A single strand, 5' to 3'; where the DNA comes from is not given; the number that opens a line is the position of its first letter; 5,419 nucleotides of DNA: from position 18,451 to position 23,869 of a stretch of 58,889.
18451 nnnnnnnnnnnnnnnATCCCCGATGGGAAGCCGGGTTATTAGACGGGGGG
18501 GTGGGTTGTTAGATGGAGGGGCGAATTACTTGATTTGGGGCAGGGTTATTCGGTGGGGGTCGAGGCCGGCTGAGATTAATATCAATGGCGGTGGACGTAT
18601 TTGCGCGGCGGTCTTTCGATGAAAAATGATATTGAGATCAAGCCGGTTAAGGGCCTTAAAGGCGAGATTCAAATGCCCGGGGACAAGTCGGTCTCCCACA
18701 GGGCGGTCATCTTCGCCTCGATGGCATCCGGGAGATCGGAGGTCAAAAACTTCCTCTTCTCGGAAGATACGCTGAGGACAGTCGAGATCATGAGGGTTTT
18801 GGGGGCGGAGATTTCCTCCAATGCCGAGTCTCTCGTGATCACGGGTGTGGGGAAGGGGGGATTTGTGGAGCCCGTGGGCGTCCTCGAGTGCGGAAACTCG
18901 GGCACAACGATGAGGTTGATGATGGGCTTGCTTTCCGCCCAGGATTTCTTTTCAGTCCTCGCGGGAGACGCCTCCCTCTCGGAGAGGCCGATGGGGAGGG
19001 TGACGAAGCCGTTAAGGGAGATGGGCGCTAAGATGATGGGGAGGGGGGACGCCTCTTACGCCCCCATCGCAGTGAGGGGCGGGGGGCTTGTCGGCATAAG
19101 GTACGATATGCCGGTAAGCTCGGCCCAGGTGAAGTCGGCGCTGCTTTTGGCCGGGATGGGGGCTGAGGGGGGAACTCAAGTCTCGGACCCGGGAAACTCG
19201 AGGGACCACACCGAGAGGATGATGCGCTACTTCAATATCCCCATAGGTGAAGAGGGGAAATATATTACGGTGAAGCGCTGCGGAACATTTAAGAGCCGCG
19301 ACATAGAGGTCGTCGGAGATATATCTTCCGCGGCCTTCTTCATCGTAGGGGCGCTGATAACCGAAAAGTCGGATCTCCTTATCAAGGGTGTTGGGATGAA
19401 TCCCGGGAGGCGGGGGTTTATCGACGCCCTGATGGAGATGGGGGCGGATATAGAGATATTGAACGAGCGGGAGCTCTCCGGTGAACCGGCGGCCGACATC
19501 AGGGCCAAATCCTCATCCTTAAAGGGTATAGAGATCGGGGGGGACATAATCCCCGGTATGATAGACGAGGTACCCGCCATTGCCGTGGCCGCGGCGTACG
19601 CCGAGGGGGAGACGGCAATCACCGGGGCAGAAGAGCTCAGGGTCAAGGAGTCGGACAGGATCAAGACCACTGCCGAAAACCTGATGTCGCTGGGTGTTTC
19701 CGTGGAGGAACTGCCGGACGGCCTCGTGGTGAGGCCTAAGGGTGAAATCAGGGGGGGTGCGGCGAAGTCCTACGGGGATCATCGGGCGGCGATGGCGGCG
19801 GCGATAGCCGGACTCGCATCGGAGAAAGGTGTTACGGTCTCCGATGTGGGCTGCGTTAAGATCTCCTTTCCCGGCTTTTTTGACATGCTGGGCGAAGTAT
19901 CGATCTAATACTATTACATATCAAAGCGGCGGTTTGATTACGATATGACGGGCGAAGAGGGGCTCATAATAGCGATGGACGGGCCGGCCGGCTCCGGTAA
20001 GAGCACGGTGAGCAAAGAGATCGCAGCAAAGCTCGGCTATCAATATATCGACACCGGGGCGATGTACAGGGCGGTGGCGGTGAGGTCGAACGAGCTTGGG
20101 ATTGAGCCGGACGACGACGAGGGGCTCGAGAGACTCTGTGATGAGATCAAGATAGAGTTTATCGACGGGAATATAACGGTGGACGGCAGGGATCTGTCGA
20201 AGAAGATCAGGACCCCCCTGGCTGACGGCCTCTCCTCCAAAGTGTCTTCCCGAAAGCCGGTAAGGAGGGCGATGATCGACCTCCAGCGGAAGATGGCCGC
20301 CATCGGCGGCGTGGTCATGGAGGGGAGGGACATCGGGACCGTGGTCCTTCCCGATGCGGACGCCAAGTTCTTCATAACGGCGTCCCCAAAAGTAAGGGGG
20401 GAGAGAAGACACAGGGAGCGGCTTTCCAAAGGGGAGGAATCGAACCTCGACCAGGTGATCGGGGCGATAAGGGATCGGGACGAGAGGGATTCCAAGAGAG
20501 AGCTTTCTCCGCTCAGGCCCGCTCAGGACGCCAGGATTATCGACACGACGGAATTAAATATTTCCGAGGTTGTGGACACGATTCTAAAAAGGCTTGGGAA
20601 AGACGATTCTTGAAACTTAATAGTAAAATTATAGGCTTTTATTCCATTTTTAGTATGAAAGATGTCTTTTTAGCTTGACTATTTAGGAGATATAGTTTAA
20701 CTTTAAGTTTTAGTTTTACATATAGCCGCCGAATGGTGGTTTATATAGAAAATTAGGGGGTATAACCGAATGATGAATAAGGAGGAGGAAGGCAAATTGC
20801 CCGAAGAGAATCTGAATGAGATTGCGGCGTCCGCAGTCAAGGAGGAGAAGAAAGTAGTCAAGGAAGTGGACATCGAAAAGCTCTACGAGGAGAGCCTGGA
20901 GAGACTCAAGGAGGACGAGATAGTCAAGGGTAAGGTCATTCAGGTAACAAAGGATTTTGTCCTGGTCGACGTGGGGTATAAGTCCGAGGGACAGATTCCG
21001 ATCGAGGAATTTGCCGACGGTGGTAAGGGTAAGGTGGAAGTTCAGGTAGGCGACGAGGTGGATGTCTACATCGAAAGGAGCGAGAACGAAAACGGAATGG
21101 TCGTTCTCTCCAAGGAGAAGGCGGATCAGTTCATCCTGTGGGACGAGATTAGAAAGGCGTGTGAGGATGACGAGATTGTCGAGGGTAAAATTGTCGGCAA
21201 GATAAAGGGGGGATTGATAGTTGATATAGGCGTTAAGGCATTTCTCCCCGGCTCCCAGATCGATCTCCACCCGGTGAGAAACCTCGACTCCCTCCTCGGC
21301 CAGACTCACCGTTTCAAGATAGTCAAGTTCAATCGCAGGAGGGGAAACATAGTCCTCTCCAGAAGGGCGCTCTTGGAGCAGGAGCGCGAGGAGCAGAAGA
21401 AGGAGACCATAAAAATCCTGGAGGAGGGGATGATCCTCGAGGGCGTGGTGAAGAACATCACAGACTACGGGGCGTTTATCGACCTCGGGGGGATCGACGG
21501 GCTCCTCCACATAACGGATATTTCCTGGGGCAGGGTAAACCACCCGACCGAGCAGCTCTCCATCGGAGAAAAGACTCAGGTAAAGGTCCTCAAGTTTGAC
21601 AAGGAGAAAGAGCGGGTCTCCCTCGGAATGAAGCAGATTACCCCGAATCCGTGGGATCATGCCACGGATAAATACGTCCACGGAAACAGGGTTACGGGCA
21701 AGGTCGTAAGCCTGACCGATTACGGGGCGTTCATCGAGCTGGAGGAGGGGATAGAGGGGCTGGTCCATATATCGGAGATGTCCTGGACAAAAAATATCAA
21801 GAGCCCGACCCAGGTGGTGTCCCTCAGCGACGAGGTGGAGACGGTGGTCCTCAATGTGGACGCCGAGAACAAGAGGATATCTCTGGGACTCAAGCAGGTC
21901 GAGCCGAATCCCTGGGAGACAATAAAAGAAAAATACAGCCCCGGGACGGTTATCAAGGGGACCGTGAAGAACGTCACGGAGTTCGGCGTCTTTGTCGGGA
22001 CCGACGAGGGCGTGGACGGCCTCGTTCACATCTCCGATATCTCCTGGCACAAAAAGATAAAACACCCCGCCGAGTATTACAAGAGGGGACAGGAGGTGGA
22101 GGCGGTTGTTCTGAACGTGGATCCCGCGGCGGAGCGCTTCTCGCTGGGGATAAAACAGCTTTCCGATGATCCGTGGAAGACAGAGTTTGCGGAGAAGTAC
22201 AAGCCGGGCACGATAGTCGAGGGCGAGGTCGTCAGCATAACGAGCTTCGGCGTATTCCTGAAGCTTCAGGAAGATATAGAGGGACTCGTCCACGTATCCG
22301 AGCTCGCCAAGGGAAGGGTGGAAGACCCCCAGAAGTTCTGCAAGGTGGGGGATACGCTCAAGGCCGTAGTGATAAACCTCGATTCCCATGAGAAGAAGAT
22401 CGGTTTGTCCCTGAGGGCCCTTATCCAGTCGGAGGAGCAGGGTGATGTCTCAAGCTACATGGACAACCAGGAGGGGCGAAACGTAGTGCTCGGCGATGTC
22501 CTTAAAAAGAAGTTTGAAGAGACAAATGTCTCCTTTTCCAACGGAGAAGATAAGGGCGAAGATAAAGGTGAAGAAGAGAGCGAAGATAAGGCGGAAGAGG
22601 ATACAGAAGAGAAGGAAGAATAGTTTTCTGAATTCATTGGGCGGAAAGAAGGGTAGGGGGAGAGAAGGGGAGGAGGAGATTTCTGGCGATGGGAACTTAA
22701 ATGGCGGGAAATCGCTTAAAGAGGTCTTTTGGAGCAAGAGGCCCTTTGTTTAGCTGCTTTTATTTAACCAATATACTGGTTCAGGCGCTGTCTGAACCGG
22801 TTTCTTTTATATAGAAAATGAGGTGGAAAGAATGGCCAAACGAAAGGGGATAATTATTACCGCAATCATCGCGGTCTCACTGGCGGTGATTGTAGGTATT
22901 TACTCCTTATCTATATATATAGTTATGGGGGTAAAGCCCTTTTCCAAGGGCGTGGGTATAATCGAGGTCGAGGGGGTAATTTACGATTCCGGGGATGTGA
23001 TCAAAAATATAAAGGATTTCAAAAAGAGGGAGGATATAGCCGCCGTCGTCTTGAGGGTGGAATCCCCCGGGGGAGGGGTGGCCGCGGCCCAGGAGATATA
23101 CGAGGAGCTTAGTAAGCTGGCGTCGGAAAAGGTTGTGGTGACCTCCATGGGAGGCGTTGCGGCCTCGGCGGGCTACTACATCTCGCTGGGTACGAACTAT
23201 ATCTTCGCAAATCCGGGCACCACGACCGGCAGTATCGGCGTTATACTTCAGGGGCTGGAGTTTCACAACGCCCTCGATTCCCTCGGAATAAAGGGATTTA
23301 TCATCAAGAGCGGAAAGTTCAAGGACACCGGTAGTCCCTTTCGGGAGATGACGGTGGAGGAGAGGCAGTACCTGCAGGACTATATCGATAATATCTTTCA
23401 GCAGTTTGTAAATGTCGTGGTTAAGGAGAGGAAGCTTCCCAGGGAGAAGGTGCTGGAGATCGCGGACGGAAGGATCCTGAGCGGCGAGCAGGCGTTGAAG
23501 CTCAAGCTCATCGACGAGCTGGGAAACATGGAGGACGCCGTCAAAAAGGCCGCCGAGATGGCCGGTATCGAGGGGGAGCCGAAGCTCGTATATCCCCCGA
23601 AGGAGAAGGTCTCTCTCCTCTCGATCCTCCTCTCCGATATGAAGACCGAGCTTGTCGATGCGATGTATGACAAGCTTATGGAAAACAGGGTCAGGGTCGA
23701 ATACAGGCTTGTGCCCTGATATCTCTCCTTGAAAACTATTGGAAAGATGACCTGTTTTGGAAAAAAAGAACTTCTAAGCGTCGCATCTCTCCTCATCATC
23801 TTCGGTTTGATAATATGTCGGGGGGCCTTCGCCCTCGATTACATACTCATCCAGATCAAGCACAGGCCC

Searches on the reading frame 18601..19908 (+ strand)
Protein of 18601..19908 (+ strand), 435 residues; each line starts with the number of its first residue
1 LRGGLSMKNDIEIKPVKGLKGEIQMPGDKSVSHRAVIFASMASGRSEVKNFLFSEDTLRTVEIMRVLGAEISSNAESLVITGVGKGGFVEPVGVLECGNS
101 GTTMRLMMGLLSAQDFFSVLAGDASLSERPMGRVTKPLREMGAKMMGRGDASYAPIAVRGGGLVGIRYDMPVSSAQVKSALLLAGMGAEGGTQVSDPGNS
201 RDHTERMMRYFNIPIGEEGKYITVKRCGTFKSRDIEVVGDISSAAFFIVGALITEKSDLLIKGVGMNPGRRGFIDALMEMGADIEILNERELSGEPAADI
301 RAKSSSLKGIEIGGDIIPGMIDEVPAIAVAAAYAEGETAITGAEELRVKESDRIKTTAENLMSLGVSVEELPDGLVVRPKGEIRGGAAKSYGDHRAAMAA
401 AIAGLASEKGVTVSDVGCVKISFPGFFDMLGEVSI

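Call 41: search_protein_families(library=pfam, max_evalue=1e-8, proteins=[window:18601-19908:+])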
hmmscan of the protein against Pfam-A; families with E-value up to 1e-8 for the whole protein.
window:18601-19908:+ (435 aa): 1 family
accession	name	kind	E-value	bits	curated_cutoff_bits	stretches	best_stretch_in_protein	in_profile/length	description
PF00275.25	EPSP_synthase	-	2.9e-120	402.2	22.8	1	14-430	2-417/417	EPSP synthase (3-phosphoshikimate 1-carboxyvinyltransferase)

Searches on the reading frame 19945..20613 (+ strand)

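Call 41: search_protein_families(library=pfam, max_evalue=1e-8, proteins=[window:19945-20613:+])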
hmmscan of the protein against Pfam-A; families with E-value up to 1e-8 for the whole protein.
window:19945-20613:+ (222 aa): 3 families
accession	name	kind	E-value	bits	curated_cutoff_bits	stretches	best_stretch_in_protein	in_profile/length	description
PF02224.24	Cytidylate_kin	-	2.9e-69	233.4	26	1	9-216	1-208/211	Cytidylate kinase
PF13189.12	Cytidylate_kin2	-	8e-11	42.9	28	1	8-184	1-152/176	Cytidylate kinase-like family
PF13207.12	AAA_17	-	5e-09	37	27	0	13-59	2-45/136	AAA domain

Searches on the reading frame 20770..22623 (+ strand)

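Call 41: search_protein_families(library=pfam, max_evalue=1e-8, proteins=[window:20770-22623:+])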
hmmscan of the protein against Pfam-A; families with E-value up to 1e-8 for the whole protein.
window:20770-22623:+ (617 aa): 4 families
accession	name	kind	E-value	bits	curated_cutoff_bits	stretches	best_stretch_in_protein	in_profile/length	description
PF00575.29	S1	-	1.6e-101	333.2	22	6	217-288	2-74/74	S1 RNA binding domain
PF23459.1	S1_RRP5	-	2.5e-32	111.7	27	1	390-454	2-65/72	RRP5 S1 domain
PF21710.3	Spt6_S1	-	5e-20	72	27.5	0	387-452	12-77/91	Spt6, S1/OB domain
PF13509.12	S1_2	-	5.3e-10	39.7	21.8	0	392-425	2-35/61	S1 domain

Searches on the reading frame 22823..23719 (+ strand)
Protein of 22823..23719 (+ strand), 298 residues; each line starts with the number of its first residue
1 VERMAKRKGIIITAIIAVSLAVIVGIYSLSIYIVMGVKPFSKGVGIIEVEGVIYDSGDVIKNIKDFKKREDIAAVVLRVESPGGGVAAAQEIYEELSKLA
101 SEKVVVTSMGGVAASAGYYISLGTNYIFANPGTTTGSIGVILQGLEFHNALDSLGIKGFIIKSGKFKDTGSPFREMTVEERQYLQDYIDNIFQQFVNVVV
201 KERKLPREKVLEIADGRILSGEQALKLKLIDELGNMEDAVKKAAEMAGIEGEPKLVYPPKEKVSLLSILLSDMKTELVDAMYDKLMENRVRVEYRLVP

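Call 41: search_protein_families(library=pfam, max_evalue=1e-8, proteins=[window:22823-23719:+])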
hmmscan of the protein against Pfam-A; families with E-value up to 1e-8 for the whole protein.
window:22823-23719:+ (298 aa): 2 families
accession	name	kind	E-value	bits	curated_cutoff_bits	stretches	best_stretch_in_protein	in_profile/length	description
PF01343.23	Peptidase_S49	-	6.5e-50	169.5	24.9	1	99-249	3-153/154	Peptidase family S49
PF25145.1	NfeD1b_N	-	5.4e-09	36.3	40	1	68-142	27-99/189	NfeD1b, N-terminal domain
